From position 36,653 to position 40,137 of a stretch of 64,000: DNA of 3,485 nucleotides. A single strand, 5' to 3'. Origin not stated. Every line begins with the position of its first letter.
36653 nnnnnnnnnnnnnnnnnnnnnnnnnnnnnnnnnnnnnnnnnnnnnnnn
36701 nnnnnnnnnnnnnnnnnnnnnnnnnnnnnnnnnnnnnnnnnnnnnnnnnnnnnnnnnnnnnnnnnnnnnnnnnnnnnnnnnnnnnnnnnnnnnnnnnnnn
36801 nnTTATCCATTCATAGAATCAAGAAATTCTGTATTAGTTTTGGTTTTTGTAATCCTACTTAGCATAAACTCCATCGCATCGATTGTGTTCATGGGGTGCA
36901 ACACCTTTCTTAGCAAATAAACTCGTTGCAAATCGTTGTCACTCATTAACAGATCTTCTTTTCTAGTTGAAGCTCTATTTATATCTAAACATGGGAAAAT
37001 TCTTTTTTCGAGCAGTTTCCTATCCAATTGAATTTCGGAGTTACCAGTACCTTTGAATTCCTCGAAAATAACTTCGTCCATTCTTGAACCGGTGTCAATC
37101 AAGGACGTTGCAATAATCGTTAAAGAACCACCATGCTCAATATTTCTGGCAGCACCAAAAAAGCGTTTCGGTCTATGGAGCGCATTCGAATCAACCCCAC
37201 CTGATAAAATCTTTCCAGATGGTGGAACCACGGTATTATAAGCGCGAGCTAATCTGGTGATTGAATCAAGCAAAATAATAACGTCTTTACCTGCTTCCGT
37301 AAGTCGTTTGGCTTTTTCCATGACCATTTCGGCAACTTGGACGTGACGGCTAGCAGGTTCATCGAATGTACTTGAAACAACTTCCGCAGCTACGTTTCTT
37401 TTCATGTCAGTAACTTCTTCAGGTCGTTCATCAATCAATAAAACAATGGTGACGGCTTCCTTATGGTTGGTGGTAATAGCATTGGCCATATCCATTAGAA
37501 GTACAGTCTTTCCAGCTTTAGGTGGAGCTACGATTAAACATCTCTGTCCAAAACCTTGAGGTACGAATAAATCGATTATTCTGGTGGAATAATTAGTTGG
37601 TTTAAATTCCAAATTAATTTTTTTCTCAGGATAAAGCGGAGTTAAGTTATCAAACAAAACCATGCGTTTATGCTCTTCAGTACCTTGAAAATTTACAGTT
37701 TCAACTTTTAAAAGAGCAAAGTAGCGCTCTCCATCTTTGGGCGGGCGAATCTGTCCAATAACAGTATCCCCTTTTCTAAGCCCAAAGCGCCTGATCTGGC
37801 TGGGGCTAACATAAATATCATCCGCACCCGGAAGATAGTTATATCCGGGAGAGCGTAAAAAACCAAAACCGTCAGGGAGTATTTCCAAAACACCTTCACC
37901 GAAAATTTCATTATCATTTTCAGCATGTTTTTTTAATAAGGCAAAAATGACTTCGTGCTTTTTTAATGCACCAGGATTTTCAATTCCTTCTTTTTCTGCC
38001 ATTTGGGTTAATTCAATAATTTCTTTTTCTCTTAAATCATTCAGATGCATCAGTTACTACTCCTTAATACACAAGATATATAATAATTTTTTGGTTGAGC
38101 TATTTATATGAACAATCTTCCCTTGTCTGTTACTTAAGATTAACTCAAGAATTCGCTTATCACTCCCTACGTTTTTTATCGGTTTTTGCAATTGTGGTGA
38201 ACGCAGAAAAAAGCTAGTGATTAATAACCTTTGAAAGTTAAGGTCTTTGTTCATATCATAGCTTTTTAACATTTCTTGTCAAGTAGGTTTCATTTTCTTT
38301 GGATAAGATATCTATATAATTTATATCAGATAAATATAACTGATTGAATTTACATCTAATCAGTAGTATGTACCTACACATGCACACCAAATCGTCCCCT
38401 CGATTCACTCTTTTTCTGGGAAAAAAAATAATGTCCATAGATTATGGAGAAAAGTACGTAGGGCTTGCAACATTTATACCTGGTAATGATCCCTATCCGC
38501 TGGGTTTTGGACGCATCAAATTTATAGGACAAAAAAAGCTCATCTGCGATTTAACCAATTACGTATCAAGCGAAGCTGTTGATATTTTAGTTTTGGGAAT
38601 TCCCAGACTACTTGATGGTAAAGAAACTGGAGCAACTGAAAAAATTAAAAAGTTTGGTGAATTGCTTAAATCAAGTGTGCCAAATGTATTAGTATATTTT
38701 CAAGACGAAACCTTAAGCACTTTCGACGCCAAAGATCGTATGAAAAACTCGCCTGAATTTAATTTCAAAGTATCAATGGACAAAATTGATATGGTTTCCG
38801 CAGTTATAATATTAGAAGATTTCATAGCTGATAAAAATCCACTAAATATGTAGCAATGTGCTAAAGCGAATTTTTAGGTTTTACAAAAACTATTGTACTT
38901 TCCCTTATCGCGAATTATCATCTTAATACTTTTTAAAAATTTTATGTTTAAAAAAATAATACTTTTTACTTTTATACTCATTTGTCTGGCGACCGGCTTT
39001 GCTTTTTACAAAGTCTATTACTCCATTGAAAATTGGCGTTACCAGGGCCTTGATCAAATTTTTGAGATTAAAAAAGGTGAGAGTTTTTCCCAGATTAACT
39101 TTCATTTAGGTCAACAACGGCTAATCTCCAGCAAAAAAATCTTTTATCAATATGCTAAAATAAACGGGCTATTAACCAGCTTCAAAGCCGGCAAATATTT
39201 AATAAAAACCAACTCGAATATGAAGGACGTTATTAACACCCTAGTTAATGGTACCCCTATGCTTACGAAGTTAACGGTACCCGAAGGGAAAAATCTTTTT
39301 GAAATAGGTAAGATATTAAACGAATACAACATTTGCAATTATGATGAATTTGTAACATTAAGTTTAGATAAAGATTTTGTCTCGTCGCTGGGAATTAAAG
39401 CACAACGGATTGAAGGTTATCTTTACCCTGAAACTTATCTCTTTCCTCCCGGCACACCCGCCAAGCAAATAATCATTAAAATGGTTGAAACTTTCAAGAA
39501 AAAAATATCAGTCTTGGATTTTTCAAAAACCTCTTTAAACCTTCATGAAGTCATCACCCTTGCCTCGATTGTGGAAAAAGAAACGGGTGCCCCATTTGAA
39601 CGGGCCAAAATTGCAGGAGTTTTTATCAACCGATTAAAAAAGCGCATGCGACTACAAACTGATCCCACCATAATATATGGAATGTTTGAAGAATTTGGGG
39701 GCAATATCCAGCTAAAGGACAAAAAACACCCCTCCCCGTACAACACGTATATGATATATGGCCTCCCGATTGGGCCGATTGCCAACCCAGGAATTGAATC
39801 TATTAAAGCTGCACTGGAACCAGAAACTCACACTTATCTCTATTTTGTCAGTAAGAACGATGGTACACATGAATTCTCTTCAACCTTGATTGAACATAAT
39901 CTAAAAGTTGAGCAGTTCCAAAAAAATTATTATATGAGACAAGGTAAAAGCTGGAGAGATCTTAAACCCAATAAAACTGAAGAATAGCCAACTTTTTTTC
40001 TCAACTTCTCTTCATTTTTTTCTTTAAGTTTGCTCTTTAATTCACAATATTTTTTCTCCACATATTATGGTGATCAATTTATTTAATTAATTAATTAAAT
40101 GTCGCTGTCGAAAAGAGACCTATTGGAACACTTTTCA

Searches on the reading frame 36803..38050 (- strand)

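Call 59: search_protein_families(library=pfam, proteins=[window:36803-38050:-], max_evalue=0.0001)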
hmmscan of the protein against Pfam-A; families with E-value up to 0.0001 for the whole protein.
window:36803-38050:- (415 aa): 3 families
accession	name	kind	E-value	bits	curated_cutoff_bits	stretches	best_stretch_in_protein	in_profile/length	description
PF07497.18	Rho_RNA_bind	-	2e-34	117.6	27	1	52-123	2-71/73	Rho termination factor, RNA-binding domain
PF00006.31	ATP-synt_ab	-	2.7e-24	86.4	29.5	1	156-359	2-210/213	ATP synthase alpha/beta family, nucleotide-binding domain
PF07498.18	Rho_N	-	8.7e-12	45.3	24.9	1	5-46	1-42/43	Rho termination factor, N-terminal domain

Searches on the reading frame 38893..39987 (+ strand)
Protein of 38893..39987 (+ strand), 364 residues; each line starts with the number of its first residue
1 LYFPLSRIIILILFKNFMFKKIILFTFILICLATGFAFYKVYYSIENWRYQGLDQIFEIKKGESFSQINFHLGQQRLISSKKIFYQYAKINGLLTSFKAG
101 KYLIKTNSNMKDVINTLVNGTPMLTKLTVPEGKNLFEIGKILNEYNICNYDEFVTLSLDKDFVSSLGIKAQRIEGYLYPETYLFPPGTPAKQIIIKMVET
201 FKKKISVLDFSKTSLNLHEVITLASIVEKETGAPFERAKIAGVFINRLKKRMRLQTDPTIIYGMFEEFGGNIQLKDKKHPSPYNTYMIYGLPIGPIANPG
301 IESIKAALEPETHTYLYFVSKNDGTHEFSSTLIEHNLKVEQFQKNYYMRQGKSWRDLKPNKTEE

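Call 59: search_protein_families(library=pfam, proteins=[window:38893-39987:+], max_evalue=0.0001)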
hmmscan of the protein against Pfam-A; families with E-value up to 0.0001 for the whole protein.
window:38893-39987:+ (364 aa): 1 family
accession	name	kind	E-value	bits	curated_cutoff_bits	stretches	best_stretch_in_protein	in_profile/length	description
PF02618.21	YceG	-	2.8e-86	289.8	32.4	1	57-340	1-274/275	YceG-like family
